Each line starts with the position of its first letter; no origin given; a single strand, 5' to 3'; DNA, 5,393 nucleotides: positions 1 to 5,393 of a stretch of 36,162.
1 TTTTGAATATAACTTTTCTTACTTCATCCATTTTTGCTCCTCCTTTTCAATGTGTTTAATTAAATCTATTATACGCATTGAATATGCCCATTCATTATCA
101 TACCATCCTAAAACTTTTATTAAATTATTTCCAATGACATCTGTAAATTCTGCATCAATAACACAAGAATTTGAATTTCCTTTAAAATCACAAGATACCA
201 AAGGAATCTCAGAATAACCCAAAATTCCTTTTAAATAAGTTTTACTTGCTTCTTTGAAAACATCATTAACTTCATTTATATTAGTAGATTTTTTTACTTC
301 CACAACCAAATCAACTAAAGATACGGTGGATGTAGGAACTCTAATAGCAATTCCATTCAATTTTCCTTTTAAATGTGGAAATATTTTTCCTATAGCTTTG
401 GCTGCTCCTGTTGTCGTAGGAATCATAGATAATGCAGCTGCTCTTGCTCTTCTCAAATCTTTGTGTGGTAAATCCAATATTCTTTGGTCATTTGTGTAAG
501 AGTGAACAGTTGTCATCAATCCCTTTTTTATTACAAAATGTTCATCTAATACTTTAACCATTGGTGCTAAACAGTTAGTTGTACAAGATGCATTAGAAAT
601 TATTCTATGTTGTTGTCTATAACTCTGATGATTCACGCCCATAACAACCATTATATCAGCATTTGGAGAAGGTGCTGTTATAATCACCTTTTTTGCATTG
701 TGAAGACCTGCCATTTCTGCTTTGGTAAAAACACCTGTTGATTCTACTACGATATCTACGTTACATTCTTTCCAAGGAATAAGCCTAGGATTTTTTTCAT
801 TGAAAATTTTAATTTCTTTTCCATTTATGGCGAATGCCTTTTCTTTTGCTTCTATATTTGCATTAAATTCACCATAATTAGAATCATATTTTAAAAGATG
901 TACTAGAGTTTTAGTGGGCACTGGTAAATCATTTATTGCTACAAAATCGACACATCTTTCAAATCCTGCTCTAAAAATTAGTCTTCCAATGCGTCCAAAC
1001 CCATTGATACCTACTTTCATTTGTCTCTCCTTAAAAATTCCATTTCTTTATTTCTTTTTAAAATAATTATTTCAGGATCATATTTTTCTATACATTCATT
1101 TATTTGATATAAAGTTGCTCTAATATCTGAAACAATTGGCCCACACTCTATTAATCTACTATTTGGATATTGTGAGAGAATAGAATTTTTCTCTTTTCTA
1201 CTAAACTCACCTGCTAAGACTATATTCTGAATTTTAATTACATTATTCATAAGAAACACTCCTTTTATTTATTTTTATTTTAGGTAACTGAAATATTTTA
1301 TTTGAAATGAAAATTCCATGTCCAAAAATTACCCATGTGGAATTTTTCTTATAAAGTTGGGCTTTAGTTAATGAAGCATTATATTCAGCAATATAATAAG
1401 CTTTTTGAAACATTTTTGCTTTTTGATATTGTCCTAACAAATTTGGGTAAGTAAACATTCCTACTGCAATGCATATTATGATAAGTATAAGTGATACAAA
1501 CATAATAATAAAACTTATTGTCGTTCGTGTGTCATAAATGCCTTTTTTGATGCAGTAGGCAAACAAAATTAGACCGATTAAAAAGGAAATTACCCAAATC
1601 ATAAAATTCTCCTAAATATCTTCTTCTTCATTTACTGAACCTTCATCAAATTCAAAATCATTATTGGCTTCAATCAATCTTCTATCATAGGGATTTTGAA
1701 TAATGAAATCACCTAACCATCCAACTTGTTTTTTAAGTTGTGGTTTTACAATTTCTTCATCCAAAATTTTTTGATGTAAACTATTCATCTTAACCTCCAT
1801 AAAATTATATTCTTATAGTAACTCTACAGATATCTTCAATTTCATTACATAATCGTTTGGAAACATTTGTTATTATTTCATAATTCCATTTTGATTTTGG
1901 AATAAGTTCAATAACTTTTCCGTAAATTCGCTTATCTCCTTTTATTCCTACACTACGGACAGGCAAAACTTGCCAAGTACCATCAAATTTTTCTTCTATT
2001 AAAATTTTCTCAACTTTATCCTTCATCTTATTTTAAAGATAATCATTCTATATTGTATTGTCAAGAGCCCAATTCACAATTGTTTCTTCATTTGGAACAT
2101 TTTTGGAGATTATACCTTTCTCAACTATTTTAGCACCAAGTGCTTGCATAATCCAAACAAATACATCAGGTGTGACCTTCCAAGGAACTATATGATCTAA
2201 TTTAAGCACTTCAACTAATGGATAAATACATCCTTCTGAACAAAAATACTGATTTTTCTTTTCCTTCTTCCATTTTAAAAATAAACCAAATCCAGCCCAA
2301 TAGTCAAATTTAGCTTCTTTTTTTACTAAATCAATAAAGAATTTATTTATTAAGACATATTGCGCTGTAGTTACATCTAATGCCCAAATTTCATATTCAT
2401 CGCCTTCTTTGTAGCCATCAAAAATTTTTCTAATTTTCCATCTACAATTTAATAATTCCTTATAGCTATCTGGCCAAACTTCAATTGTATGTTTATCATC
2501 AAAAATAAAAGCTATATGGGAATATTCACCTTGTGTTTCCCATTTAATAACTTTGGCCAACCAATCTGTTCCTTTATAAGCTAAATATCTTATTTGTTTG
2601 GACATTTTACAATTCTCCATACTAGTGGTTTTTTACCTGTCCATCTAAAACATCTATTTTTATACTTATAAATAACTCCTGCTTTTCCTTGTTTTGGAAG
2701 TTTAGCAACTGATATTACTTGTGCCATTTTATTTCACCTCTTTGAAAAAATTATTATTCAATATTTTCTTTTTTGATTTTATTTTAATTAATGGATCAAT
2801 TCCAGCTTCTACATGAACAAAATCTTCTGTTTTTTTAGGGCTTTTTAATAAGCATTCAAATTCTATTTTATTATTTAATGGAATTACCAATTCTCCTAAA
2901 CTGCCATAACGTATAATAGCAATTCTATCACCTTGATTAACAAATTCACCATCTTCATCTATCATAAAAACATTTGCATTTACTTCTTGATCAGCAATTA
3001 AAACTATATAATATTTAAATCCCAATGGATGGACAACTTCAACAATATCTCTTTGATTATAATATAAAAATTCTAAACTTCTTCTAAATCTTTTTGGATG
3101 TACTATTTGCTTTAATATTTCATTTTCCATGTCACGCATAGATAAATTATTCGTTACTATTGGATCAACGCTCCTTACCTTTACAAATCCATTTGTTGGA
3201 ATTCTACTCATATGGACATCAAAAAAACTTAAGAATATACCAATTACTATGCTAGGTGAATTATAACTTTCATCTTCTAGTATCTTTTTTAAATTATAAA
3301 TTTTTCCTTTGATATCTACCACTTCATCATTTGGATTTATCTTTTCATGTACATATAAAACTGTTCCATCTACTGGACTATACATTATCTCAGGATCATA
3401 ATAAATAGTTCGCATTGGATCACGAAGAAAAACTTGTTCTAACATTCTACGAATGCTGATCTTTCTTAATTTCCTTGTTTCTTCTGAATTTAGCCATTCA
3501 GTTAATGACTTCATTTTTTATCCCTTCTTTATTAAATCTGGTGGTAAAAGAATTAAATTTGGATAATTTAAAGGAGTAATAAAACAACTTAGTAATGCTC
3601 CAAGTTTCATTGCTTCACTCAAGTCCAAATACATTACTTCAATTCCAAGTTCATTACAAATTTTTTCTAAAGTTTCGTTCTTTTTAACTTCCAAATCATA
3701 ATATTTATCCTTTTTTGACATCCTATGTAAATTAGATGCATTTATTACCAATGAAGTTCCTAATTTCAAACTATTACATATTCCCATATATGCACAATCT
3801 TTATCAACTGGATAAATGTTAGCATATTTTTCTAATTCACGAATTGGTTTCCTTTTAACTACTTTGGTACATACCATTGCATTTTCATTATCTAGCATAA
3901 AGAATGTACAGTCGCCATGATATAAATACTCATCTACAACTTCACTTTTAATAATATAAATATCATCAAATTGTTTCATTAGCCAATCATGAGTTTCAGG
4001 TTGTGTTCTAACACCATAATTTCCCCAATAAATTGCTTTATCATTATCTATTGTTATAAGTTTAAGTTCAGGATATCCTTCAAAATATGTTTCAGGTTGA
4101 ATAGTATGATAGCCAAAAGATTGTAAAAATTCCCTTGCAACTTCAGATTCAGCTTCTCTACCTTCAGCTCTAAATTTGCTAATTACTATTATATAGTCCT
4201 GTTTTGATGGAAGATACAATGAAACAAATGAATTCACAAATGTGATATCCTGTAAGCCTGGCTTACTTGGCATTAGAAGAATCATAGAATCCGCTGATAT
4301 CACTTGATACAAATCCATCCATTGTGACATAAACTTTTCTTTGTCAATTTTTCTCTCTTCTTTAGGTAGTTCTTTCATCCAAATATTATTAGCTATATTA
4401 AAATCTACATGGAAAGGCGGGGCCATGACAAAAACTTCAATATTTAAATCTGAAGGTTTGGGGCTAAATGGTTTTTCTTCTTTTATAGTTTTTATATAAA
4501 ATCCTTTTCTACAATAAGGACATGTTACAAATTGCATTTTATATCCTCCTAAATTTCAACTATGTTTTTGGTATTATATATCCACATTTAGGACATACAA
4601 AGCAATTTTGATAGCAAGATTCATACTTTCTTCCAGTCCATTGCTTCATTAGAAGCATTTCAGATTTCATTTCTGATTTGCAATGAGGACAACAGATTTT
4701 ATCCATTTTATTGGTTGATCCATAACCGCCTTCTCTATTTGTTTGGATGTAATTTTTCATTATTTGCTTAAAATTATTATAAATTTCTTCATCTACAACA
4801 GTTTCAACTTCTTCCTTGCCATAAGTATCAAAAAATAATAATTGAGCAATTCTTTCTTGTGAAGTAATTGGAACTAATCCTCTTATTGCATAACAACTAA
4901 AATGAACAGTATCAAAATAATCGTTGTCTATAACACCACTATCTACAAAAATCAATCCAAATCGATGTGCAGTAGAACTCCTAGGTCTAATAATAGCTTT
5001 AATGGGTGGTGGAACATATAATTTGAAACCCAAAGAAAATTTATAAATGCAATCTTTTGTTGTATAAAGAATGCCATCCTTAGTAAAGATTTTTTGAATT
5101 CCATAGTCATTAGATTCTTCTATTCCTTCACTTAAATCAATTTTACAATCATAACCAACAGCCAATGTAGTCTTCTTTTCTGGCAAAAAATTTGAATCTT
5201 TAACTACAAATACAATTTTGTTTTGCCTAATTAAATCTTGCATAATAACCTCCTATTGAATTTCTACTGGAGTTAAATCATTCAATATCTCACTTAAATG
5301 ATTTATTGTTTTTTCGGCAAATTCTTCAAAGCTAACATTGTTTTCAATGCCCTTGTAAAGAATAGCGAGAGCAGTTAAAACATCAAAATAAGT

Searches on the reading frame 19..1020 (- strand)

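Call 66: search_protein_families(library=phrogs, proteins=[window:19-1020:-], max_evalue=0.001)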
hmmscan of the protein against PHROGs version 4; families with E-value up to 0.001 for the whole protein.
window:19-1020:- (333 aa): 1 family
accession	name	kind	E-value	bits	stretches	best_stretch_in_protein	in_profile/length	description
phrog_21942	-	unknown function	2.4e-109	366.5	1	2-326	3-341/344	-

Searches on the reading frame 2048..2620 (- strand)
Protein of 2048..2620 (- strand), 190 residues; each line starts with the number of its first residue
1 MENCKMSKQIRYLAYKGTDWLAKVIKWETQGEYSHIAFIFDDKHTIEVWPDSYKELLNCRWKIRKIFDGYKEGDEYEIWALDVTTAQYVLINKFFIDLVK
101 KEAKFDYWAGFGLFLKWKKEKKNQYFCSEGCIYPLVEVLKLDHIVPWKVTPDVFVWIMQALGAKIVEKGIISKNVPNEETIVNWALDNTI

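Call 66: search_protein_families(library=phrogs, proteins=[window:2048-2620:-], max_evalue=0.001)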
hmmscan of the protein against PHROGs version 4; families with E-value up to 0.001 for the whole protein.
window:2048-2620:- (190 aa): 2 families
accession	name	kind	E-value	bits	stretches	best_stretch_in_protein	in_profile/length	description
phrog_1128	-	moron, auxiliary metabolic gene and host takeover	5e-14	53.3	1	10-152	24-162/381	enoyl-CoA hydratase/carnithine racemase-like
phrog_22304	-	unknown function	0.0009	20.4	0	92-136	20-61/85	-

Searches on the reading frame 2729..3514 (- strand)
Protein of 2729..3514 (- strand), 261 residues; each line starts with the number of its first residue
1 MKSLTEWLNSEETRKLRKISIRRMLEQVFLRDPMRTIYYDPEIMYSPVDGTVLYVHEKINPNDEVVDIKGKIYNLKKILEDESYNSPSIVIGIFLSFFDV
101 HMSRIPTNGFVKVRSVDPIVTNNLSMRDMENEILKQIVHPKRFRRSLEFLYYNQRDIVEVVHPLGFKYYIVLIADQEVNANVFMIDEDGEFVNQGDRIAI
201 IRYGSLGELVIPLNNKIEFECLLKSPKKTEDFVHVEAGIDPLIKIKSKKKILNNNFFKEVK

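Call 66: search_protein_families(library=phrogs, proteins=[window:2729-3514:-], max_evalue=0.001)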
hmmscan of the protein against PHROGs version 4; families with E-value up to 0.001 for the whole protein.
window:2729-3514:- (261 aa): 1 family
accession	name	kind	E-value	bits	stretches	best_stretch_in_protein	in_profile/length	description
phrog_12670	-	unknown function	9.8e-26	91.7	1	2-248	3-255/255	-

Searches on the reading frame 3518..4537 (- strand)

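Call 66: search_protein_families(library=phrogs, proteins=[window:3518-4537:-], max_evalue=0.001)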
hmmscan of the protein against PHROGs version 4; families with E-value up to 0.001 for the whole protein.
window:3518-4537:- (339 aa): 1 family
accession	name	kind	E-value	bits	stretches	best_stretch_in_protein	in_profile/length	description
phrog_12759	-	unknown function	3.1e-37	129.5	1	33-324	11-321/327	-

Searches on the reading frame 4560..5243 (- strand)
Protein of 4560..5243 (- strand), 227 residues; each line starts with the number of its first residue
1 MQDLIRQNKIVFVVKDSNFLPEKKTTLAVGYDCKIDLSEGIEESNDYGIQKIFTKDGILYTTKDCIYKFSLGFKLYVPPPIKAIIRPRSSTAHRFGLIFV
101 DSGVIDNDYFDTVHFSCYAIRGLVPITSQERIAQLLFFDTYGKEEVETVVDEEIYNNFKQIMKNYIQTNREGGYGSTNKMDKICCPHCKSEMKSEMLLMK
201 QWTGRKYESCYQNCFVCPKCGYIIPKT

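Call 66: search_protein_families(library=phrogs, proteins=[window:4560-5243:-], max_evalue=0.001)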
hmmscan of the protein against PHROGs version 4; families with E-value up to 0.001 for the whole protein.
window:4560-5243:- (227 aa): 1 family
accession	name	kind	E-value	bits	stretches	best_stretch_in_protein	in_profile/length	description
phrog_135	-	DNA, RNA and nucleotide metabolism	8.5e-14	52.9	1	9-179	146-291/463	dUTPase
